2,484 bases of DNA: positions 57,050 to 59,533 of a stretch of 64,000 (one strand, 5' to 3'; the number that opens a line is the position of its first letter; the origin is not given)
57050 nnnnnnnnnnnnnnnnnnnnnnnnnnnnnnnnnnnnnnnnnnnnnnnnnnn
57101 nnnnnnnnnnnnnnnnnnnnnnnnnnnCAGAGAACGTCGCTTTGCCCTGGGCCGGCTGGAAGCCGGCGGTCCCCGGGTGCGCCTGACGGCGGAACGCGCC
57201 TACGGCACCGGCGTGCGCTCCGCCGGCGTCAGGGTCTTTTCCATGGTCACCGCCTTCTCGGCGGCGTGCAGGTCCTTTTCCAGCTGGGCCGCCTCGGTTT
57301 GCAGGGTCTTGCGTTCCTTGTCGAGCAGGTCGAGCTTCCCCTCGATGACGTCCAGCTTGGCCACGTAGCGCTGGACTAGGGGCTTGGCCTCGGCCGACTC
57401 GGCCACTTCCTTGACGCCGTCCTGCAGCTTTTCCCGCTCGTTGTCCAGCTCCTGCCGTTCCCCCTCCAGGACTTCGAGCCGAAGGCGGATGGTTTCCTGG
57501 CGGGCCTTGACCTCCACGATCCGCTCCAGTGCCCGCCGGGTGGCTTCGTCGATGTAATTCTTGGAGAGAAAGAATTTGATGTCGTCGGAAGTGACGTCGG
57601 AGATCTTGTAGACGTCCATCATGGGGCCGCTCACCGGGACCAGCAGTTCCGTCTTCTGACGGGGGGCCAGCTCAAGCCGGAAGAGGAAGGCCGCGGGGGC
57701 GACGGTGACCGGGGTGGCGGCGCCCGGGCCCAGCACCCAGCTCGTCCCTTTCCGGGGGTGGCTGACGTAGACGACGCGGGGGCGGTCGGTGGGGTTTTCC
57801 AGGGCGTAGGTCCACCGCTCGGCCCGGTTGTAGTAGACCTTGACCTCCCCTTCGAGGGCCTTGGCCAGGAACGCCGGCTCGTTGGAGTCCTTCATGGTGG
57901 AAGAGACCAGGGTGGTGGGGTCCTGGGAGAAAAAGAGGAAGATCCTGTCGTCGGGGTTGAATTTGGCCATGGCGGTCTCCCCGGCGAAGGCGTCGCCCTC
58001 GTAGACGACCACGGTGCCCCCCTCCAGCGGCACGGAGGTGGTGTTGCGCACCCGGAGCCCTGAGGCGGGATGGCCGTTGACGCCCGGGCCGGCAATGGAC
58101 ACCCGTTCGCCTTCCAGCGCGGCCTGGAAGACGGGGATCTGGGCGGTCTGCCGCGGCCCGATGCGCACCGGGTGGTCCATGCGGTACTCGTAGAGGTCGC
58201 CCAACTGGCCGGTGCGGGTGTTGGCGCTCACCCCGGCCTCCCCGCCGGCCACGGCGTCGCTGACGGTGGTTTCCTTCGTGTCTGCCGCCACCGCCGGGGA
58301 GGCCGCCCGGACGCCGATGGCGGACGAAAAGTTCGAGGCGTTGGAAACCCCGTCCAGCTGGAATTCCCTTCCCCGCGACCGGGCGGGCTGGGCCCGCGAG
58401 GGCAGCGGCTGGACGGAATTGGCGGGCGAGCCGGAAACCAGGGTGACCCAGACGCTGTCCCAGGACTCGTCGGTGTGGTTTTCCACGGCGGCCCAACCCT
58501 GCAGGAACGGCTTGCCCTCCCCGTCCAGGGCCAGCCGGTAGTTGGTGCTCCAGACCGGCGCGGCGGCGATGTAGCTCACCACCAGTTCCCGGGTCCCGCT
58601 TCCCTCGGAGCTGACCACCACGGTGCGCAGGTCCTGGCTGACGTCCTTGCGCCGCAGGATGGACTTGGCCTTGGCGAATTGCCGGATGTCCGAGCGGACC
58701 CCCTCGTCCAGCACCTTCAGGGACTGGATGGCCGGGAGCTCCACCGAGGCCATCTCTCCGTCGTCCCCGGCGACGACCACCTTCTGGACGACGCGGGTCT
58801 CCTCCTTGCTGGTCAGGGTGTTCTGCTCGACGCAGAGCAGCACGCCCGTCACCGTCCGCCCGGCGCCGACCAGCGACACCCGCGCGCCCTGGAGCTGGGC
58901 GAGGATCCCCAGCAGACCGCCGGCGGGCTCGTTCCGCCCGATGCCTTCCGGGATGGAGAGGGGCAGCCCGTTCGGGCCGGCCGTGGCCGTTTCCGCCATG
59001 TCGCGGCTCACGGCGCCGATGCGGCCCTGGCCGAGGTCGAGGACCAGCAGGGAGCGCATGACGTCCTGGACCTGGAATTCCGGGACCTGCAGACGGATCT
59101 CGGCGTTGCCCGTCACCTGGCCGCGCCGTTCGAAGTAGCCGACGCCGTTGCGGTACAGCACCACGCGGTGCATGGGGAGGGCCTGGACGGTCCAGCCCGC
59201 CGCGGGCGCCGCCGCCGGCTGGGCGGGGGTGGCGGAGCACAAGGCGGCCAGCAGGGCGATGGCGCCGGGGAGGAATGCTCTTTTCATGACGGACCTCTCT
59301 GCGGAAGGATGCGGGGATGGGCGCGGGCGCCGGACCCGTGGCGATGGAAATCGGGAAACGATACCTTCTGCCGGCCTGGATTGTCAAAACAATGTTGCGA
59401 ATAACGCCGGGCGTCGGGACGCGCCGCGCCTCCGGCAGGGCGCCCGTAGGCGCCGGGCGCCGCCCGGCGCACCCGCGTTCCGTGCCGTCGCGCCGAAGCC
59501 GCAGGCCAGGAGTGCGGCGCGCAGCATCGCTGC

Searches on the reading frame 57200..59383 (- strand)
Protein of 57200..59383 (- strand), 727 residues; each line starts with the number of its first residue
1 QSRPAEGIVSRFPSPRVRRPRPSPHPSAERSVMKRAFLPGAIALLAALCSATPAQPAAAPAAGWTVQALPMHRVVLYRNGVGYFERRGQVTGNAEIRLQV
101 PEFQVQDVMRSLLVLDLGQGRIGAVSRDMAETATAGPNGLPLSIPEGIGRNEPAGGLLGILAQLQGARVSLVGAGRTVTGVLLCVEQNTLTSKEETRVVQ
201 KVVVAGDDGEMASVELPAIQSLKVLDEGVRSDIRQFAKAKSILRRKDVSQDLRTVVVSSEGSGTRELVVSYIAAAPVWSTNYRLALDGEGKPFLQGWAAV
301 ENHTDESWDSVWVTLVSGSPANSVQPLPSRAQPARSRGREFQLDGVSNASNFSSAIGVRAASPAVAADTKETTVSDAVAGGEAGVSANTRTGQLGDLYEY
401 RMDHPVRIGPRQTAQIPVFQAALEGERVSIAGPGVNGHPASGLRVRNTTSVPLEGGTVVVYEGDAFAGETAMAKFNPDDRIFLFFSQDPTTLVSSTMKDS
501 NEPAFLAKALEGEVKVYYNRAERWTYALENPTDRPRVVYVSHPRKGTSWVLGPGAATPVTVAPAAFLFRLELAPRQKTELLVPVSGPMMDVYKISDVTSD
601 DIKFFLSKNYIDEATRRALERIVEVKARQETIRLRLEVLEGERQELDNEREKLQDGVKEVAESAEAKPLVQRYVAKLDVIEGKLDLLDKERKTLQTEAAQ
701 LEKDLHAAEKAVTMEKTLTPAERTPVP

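Call 30: search_protein_families(library=pfam, proteins=[window:57200-59383:-], max_evalue=0.01)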
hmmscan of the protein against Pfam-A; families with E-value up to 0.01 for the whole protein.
window:57200-59383:- (727 aa): 1 family
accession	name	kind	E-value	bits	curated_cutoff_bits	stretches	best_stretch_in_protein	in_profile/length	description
PF13598.12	DUF4139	-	0.00021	21.5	31.8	1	268-369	2-74/205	Domain of unknown function (DUF4139)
